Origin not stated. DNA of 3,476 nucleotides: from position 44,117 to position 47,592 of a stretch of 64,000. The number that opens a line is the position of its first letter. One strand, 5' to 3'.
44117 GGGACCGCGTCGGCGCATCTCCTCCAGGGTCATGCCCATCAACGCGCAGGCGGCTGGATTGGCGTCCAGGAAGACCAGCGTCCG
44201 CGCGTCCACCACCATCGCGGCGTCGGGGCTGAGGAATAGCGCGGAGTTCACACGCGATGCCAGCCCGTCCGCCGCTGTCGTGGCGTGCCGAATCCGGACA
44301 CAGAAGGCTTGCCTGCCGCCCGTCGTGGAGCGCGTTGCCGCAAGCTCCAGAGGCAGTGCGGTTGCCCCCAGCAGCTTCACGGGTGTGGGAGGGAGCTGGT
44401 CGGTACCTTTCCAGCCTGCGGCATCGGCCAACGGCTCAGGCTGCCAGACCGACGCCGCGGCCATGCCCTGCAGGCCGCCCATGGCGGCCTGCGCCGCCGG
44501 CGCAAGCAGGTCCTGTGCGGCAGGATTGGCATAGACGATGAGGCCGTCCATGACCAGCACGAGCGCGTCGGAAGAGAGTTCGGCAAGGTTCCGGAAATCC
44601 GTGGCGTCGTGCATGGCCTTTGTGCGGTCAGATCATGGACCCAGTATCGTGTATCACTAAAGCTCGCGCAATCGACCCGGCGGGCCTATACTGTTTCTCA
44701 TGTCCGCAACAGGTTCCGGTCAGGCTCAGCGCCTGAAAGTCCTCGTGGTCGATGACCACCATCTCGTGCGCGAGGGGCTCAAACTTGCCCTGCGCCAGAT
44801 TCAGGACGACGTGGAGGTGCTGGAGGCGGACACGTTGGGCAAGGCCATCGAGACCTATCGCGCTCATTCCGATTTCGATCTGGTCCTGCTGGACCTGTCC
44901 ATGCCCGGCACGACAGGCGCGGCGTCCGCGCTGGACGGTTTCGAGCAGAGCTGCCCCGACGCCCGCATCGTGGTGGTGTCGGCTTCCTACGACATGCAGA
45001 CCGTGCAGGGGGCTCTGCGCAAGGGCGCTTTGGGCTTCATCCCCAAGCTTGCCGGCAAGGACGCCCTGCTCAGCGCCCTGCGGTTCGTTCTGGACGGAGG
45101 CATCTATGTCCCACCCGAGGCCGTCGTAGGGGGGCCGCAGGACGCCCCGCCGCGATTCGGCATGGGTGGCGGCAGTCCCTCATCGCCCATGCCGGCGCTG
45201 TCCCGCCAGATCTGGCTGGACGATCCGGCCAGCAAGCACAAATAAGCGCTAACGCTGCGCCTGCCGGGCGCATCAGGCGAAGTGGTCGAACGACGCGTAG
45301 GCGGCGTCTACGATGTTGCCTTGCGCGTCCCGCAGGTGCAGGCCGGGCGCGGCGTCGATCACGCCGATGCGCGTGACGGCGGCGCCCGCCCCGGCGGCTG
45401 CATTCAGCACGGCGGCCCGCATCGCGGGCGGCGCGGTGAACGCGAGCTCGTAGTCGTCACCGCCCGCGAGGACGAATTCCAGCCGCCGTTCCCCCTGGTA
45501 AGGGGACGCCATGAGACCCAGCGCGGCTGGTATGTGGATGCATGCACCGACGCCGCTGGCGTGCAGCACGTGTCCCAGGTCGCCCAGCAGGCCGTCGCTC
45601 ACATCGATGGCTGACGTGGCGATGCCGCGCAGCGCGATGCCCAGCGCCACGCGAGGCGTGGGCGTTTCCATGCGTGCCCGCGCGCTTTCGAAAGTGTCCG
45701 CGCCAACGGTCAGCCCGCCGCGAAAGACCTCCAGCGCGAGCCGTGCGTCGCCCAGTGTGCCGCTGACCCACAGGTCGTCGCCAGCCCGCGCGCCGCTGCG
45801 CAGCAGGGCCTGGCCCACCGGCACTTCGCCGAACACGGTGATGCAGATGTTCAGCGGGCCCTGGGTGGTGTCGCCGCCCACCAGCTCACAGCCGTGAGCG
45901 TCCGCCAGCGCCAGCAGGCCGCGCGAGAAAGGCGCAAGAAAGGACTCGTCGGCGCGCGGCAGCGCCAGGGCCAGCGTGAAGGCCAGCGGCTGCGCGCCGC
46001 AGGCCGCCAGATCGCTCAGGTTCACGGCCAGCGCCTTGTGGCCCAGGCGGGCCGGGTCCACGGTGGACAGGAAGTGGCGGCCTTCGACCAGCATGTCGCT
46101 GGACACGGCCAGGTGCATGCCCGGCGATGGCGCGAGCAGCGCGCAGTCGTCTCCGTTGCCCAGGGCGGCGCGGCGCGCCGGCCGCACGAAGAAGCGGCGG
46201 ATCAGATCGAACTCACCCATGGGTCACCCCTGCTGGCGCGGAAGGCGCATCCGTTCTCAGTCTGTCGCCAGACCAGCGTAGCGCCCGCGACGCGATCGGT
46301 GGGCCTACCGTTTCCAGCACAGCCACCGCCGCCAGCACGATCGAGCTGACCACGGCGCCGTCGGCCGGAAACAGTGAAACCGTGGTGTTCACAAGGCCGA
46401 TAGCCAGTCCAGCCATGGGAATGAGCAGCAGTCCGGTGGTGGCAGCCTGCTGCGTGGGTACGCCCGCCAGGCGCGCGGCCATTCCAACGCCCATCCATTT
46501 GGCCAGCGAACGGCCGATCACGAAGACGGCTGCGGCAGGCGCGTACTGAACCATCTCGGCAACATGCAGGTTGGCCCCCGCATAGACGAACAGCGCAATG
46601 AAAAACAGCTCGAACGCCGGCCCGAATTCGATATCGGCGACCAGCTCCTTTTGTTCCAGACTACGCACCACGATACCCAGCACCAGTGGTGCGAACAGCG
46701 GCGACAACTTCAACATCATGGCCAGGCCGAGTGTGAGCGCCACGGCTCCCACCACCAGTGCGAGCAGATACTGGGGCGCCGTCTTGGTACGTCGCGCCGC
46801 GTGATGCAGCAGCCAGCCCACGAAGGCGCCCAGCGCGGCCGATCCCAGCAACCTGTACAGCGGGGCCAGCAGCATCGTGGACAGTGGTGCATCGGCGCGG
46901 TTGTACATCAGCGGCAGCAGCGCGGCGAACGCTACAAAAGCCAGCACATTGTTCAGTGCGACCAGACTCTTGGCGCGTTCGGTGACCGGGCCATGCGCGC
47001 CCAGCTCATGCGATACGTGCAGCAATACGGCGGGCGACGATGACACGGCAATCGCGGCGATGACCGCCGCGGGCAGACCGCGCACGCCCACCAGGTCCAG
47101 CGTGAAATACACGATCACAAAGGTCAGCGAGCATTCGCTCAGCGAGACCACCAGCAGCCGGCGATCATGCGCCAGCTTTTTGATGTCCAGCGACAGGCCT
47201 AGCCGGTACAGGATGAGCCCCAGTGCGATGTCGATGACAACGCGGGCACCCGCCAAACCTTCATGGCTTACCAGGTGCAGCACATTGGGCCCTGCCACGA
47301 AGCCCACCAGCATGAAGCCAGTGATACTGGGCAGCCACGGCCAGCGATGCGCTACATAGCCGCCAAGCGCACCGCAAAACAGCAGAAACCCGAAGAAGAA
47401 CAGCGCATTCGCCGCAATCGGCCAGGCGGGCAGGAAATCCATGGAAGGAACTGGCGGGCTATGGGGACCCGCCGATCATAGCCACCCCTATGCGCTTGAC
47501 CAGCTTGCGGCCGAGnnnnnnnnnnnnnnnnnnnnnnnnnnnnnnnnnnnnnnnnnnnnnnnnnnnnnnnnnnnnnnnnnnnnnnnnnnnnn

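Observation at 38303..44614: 2103-aa soluble histidine kinase built from 15 consecutive PAS domains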

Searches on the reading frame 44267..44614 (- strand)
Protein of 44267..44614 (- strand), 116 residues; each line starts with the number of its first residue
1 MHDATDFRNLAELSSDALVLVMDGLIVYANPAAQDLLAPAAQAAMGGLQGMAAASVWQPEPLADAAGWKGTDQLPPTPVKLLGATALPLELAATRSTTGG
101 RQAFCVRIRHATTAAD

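Call 33: search_protein_families(library=pfam, alignment_id=A2, max_evalue=1)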
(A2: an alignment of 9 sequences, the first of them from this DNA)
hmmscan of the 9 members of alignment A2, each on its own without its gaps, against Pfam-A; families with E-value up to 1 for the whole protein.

A. member 1, seq(116 aa): 3 families
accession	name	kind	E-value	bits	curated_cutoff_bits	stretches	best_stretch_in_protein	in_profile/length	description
PF13188.13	PAS_8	-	5.2e-05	23.4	21.8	1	7-38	3-35/65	PAS domain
PF00989.32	PAS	-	0.0054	17.2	22.6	1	6-46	2-43/113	PAS fold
PF08448.16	PAS_4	-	0.093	13.4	23.1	1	19-46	8-37/110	PAS fold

B. families by the number of members that match (of 9 scanned): 5 families
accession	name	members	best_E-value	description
PF13188.13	PAS_8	9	3.9e-05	PAS domain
PF00989.32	PAS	7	3.5e-05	PAS fold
PF08448.16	PAS_4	4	7.6e-06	PAS fold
PF13426.13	PAS_9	3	0.0045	PAS domain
PF24820.1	Diguanyl_cycl_sensor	1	0.00097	Diguanylate cyclase-like sensor domain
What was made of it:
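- On PAS fold (Pfam clan CL0183): Unit 1 alone: PAS_8 23.4 bits against a cut-off of 21.8 (call 33).
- Checked: PAS_8 scores 23.4 bits against a cut-off of 21.8, and all 9 sequences scanned (the window's unit 1 and 8 orthologues) match it (call 33).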

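Call 36: predict_structure(alignment_id=A2)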
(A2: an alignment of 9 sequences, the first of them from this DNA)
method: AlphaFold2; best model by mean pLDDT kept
length: 116 residues; sequences in the alignment: 9
mean_pLDDT: 80.5   pTM: 0.71
mean pLDDT of the five models: 80.5, 78.3, 78.2, 77.1, 74.9
residues with pLDDT >= 90: 29; 70-90: 65; 50-70: 17; < 50: 5
segments of 3 or more residues with pLDDT < 50: 114-116
pLDDT, mean of each block of 10 residues (from residue 1): 53 75 91 87 78 90 81 88 84 85 89 57
secondary structure, 60 per line:
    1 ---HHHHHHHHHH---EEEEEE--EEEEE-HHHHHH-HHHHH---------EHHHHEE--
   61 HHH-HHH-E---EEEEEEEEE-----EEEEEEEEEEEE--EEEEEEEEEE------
elements in order: H4-13 E17-22 E25-29 H31-36 H38-42 H53-56 E73-81 E87-98 E101-110
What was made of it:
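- Checked: The AlphaFold2 model has pLDDT 80.5 and H-EE-HHH-EEE topology (call 36).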

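Call 38: fold_search(model_id=the predicted structure, library=pdb)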
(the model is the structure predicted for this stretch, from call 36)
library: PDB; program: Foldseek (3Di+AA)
matches with E <= 10: 1111; with E <= 0.001: 14
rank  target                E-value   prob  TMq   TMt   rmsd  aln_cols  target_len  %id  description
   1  1s66_L                1.1e-04  1.00  0.61  0.60   5.0       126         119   16  Crystal structure of heme domain of direct oxygen sensor from E. coli (released 2004-06-22)
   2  4hh2_D                1.8e-04  1.00  0.70  0.24   3.7       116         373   24  Structure of PpsR without the HTH motif from Rb. sphaeroides (released 2013-06-05)
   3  10jx_B                3.8e-04  1.00  0.58  0.49   5.8       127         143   20  Crystal structure of heme binding PAS domain from one component transcription factor, FG214 (released 2026-03-25)
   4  4hh2_A                4.2e-04  1.00  0.66  0.23   4.4       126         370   21  Structure of PpsR without the HTH motif from Rb. sphaeroides (released 2013-06-05)
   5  4l9e                  4.7e-04  1.00  0.62  0.62   4.1       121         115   22  Structure of PpsR Q-PAS1 from Rb. sphaeroides (released 2014-02-12)
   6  10jx_A                5.3e-04  1.00  0.62  0.53   4.9       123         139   23  Crystal structure of heme binding PAS domain from one component transcription factor, FG214 (released 2026-03-25)
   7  4hh3_B                5.9e-04  1.00  0.60  0.31   4.0       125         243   22  Structure of the AppA-PpsR2 core complex from Rb. sphaeroides (released 2013-06-05)
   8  3mjq_A                6.2e-04  1.00  0.63  0.67   3.9       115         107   17  Crystal structure of the PAS domain of Q24QT8_DESHY protein from Desulfitobacterium hafniense. Northeast Structural Ge (released 2010-04-28)
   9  4hh3_A                6.6e-04  1.00  0.70  0.35   3.4       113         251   25  Structure of the AppA-PpsR2 core complex from Rb. sphaeroides (released 2013-06-05)
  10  4hh2_B                6.6e-04  1.00  0.66  0.23   3.8       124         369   23  Structure of PpsR without the HTH motif from Rb. sphaeroides (released 2013-06-05)
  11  8js6_C                7.8e-04  1.00  0.60  0.31   4.7       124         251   18  Dimeric PAS domains of oxygen sensor FixL in complex with cyanide-bound ferric heme (released 2024-06-26)
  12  4l9g_B                8.2e-04  1.00  0.66  0.34   3.7       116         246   24  Structure of PpsR N-Q-PAS1 from Rb. sphaeroides (released 2014-02-12)
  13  4l9f                  9.2e-04  1.00  0.64  0.67   3.3       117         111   24  Structure of a SeMet derivative of PpsR Q-PAS1 from Rb. sphaeroides (released 2014-02-12)
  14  8a6x_B                9.2e-04  1.00  0.63  0.23   5.1       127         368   16  Crystal structure of a chimeric LOV-Histidine kinase SB2F1 (asymmetrical variant, trigonal form with long c axis) (released 2024-01-10)
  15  4l9g_A                1.2e-03  1.00  0.69  0.35   3.4       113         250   25  Structure of PpsR N-Q-PAS1 from Rb. sphaeroides (released 2014-02-12)
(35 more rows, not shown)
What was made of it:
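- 44279..44614 (-): PAS unit 1 (aa 1-112): minimal PAS without the DIT motif. PAS_8 23.4 bits (call 33); AF2 pLDDT 80.5 with PAS topology (call 36); Foldseek matches are PAS domains (call 38)
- Checked: The listed Foldseek PDB matches are PAS domains, with probability 1.0 and TM 0.5-0.7 (call 38).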

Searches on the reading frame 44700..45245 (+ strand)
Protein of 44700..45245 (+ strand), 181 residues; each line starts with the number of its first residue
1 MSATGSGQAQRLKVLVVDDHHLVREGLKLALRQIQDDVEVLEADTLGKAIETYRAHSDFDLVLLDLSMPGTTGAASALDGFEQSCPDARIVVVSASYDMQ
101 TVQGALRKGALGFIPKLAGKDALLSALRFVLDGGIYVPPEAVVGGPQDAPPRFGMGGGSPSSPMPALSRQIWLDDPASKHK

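Call 8: search_protein_families(library=pfam, proteins=[window:44700-45245:+], max_evalue=0.001)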
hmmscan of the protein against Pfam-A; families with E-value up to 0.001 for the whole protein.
window:44700-45245:+ (181 aa): 1 family
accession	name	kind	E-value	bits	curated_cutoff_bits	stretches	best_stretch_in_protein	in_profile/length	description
PF00072.30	Response_reg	-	5e-20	72.2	30.2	1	14-127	1-110/111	Response regulator receiver domain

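Call 43: search_protein_families(library=pfam, proteins=[window:44700-45245:+], max_evalue=0.01)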
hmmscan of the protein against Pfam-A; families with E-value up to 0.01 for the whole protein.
window:44700-45245:+ (181 aa): 1 family
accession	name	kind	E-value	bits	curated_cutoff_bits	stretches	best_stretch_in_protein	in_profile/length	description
PF00072.30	Response_reg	-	5e-20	72.2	30.2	1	14-127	1-110/111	Response regulator receiver domain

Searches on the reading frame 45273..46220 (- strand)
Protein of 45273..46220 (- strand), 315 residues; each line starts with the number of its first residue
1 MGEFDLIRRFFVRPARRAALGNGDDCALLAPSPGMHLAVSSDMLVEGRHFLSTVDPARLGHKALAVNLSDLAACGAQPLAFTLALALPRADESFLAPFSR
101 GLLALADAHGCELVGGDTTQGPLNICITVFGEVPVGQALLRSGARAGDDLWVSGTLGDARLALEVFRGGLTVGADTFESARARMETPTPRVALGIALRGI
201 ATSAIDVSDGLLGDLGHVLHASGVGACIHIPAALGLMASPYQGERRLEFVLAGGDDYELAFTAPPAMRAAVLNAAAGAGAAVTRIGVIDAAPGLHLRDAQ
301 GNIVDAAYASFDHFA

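Call 8: search_protein_families(library=pfam, proteins=[window:45273-46220:-], max_evalue=0.001)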
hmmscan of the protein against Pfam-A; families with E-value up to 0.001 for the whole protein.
window:45273-46220:- (315 aa): 2 families
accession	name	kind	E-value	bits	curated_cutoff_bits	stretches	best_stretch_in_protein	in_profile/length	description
PF00586.29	AIRS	-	5.2e-29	101.4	24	1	23-133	1-112/112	AIR synthase related protein, N-terminal domain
PF02769.27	AIRS_C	-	1.2e-07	32.4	23.1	1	145-296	1-153/156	AIR synthase related protein, C-terminal domain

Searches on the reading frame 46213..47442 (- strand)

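Call 8: search_protein_families(library=pfam, proteins=[window:46213-47442:-], max_evalue=0.001)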
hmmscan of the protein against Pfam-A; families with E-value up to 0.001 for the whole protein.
window:46213-47442:- (409 aa): 1 family
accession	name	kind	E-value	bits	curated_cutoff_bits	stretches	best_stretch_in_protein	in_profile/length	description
PF00999.27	Na_H_Exchanger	-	1.1e-23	84.2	26.2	1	26-376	9-362/375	Sodium/hydrogen exchanger, transmembrane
